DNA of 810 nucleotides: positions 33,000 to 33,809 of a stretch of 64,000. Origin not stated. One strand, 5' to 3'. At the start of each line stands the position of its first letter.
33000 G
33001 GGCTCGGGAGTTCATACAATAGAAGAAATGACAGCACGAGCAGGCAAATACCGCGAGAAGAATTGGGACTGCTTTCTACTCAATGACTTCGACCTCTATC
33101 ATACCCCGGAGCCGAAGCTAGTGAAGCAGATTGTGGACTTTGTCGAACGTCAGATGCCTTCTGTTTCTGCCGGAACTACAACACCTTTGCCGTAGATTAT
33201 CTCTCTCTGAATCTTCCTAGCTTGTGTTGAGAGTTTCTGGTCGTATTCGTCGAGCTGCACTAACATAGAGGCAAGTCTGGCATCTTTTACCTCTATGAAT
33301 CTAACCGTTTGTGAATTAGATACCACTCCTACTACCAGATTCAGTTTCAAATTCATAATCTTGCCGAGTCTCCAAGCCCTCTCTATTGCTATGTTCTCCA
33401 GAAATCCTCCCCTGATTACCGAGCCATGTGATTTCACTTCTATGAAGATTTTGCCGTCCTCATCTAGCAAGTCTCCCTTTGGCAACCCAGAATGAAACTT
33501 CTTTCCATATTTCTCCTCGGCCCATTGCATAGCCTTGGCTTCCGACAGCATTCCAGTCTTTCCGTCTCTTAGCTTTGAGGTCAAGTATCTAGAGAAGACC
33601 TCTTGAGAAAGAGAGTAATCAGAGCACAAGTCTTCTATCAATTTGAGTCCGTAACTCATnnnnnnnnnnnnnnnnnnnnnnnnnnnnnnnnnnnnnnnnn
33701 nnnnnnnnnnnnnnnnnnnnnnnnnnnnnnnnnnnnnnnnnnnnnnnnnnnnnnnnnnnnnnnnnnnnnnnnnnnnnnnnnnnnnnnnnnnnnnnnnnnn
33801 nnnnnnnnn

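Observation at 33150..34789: Minus-strand recombination module: tyrosine integrase with a Zn-cluster insertion plus Hjc-like nuclease, next to a structured 325-bp noncoding region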

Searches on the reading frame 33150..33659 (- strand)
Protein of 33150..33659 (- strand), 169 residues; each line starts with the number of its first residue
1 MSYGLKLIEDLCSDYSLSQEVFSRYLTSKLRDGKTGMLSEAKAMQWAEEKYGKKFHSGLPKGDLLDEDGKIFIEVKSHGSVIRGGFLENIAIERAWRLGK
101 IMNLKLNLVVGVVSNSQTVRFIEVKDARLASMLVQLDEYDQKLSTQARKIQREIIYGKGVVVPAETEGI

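Call 5: search_protein_families(library=pfam, proteins=[window:33150-33659:-], max_evalue=1)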
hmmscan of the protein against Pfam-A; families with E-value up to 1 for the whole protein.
window:33150-33659:- (169 aa): 0 families

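Call 6: search_protein_families(library=phrogs, proteins=[window:33150-33659:-], max_evalue=1)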
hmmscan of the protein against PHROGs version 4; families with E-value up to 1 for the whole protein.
window:33150-33659:- (169 aa): 3 families
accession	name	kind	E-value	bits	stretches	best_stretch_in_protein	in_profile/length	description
phrog_25315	-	unknown function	0.026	15.6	1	100-140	32-72/90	-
phrog_19785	-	DNA, RNA and nucleotide metabolism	0.17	11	1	106-149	482-526/745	DNA polymerase/primase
phrog_37700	-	unknown function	0.34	11.9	1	77-107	11-41/145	-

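Call 11: search_solved_structures(query=window:33150-33659:-, max_evalue=10, show_alignments=2)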
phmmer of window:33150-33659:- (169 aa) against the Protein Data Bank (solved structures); distinct sequences matched with E-value up to 10: 0.
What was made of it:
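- On Hjc / PD-(D/E)xK nucleases (169-aa protein): No Pfam or PDB hits (calls 5, 11).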

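Call 21: find_homologous_proteins(query=window:33150-33659:-, max_evalue=0.01)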
Query window:33150-33659:- (169 aa): 1 proteins with E <= 0.01 among 591 candidates.
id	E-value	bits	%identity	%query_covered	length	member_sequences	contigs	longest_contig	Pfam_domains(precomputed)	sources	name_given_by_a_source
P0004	2.1e-103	361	100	100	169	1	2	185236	-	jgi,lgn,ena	jgi:hypothetical protein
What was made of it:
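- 33150..33659 (-): 169-aa orphan protein, apparently translationally coupled to the recombinase by a 4-nt ATGA overlap. It carries a PD-(D/E)xK-like motif (D63 ... E74-V-K76) and a second 'RFIEVK' at 120-125. GC is 0.437 against 0.525 for the window. Only itself among 5.8 billion clusters (call 21).
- The protein is an orphan (call 21).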

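Call 38: search_protein_families(library=ncbifam, proteins=[window:33150-33659:-], max_evalue=10)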
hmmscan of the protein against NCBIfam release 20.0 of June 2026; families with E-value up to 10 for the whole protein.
window:33150-33659:- (169 aa): 0 families

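Call 39: search_protein_families(library=padloc, proteins=[window:33150-33659:-], max_evalue=10)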
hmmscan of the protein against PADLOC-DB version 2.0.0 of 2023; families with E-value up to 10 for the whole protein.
window:33150-33659:- (169 aa): 1 family
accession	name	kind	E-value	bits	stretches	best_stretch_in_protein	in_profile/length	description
PDLC04220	HEC-02B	-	0.041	11.7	1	101-146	28-74/172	-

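Call 54: search_dna_similar(query=window:33150-33659:-, collection=phages, mode=protein, max_evalue=1, max_rows=10)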
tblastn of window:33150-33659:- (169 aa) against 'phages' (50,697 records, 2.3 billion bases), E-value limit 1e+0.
No match.

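Call 56: find_related_loci(query=window:33150-33659:-, collection=viral_contigs, flank=5000)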
Query window:33150-33659:- (169 aa) in viral_contigs; peptide patterns used: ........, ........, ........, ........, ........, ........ (x = any residue, [..] = any of these).
11 stretches matched a pattern, but none encodes a relative of the query by tblastn (E <= 1e-3).
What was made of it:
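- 33150..33659 (-): No phage or IMG/VR relative (calls 54, 56).
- Tried and rejected: Searches for relatives of the 169-aa protein found none, in the 5.8-billion-cluster database, in phage records and in IMG/VR (calls 21, 54, 56).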
